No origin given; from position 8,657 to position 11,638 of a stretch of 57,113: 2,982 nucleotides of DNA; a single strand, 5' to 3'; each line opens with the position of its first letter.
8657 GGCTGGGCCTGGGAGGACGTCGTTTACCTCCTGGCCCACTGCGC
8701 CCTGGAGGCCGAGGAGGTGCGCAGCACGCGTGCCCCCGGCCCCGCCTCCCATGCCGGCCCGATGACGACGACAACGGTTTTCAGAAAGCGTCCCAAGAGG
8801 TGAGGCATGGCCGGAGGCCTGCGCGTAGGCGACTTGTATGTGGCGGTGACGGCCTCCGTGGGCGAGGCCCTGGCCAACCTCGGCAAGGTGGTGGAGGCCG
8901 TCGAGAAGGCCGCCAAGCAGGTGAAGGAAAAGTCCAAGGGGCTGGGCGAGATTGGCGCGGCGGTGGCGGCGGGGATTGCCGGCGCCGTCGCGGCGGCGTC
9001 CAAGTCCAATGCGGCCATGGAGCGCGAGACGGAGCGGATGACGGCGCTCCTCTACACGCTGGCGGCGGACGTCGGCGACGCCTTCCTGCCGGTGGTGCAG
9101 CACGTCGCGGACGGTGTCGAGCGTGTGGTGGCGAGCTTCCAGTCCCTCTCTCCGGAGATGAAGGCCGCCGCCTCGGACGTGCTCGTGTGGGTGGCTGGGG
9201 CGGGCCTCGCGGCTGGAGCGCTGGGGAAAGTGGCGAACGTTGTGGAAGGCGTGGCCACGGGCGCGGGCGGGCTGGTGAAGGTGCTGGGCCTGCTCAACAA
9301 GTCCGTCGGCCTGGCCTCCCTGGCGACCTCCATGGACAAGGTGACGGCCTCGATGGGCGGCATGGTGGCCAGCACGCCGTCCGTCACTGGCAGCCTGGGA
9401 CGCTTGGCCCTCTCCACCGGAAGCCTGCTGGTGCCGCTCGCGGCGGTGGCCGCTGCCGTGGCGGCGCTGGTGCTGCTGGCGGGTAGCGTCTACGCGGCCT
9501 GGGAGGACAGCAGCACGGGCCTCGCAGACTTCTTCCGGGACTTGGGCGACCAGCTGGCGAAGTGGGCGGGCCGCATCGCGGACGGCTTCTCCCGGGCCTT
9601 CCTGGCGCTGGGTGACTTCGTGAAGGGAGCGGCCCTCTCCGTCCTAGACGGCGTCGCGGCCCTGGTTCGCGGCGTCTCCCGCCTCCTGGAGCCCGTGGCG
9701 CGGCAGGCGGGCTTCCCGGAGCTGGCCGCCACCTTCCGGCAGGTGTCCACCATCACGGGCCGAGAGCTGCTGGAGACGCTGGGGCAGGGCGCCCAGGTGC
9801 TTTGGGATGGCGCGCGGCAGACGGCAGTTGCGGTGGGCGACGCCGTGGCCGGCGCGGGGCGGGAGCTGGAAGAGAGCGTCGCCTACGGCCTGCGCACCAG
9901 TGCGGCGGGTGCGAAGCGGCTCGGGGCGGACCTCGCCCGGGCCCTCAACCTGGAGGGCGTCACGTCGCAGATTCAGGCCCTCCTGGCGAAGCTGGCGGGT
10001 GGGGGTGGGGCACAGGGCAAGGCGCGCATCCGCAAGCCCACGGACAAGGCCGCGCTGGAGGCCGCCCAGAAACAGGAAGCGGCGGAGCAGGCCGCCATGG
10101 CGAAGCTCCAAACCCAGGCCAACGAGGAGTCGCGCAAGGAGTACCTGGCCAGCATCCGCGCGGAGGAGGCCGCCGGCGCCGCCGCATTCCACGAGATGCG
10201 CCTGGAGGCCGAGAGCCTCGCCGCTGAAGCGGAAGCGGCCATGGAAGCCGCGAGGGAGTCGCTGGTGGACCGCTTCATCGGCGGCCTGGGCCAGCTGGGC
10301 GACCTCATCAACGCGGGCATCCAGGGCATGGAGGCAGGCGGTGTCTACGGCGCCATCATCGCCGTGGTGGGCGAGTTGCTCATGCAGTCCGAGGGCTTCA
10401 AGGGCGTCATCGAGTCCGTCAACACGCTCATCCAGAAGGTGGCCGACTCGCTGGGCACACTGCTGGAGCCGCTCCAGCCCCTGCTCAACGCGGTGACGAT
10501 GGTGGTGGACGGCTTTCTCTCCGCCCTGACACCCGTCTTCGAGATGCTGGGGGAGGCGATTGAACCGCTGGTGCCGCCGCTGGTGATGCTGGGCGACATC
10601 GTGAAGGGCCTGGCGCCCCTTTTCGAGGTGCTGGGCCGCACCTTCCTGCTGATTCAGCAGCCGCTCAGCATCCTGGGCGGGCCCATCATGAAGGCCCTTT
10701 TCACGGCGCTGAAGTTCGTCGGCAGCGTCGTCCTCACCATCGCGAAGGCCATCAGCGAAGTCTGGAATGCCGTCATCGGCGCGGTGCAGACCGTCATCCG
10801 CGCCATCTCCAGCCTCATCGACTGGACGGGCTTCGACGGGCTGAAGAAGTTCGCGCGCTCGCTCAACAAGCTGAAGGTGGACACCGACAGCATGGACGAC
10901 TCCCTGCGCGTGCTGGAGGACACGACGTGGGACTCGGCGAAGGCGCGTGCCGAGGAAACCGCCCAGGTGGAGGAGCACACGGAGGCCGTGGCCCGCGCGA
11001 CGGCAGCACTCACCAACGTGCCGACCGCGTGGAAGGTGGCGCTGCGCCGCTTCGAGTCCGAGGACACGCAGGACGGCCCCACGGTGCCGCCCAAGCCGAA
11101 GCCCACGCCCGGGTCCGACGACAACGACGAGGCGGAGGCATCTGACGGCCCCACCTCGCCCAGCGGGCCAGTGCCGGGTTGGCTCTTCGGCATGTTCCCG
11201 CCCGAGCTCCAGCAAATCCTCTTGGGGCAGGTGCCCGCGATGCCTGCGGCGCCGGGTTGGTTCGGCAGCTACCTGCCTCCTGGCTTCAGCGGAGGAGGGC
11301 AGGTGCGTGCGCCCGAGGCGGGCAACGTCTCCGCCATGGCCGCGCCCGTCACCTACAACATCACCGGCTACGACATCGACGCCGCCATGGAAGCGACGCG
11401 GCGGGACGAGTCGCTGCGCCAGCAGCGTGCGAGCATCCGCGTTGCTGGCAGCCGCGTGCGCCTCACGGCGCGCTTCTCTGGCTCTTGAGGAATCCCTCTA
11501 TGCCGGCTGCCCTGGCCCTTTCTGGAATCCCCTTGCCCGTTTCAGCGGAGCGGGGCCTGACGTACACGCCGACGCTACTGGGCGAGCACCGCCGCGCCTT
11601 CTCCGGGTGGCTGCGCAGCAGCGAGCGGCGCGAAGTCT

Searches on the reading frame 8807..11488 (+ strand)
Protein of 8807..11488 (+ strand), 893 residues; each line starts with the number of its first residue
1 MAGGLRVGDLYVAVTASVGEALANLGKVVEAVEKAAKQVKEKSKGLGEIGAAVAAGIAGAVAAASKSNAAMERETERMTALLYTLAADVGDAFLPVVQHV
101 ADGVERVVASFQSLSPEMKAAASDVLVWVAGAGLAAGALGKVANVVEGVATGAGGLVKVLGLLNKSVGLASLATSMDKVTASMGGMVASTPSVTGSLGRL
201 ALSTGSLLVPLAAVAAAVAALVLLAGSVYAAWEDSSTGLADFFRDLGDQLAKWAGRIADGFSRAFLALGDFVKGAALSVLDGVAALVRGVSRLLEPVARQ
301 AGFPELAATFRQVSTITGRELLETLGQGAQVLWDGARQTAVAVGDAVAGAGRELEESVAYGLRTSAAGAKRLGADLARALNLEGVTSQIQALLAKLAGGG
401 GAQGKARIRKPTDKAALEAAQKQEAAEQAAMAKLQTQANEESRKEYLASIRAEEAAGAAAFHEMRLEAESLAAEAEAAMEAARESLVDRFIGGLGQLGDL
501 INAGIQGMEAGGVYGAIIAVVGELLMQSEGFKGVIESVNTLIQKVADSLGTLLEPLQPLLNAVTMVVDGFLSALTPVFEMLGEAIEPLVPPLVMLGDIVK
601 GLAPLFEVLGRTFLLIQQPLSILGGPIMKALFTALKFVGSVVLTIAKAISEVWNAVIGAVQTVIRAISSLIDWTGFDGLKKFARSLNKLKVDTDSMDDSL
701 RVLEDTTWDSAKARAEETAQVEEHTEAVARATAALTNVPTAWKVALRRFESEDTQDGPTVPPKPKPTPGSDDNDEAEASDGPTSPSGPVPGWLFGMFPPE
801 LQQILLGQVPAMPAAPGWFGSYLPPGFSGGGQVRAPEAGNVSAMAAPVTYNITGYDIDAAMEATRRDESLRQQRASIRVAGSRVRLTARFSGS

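Call 5: search_protein_families(library=phrogs, proteins=[window:8807-11488:+], max_evalue=0.01)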
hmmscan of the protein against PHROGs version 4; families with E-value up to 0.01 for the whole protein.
window:8807-11488:+ (893 aa): 10 families
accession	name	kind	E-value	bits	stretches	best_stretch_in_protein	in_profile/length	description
phrog_1272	-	tail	7.3e-19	68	2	84-667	545-948/1606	tail length tape measure protein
phrog_4200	-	tail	6.1e-14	52.4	2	180-689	186-579/732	tail length tape measure protein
phrog_1293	-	tail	5.3e-12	45.4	1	64-272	456-671/1424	tail length tape measure protein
phrog_1533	-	tail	3.1e-11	42.6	1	63-237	518-677/1688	tail length tape measure protein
phrog_305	-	tail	8.3e-10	38.9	1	476-718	342-539/1001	tail length tape measure protein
phrog_58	-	tail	0.00011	21.6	1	22-687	199-767/1544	tail length tape measure protein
phrog_1535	-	tail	0.00018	20.7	0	25-341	646-910/1152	tail length tape measure protein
phrog_6090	-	tail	0.0019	16.8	1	530-671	678-893/1853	tail length tape measure protein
phrog_167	-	tail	0.0023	16.7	0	429-687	502-631/1555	tail length tape measure protein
phrog_9483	-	tail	0.0064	16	1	8-78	5-75/657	tail length tape measure protein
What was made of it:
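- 8807..11488 (+): Tape measure protein gene (893 aa). Ten PHROG tape-measure families hit, best E 7e-19 (call 5).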

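Call 6: search_protein_families(library=pfam, proteins=[window:8807-11488:+], max_evalue=0.01)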
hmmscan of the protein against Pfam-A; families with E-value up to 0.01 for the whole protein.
window:8807-11488:+ (893 aa): 1 family
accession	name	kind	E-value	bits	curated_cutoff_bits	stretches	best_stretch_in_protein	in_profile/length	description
PF04513.17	Baculo_PEP_C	-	0.0053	17.3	38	0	531-574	47-90/140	Baculovirus polyhedron envelope protein, PEP, C terminus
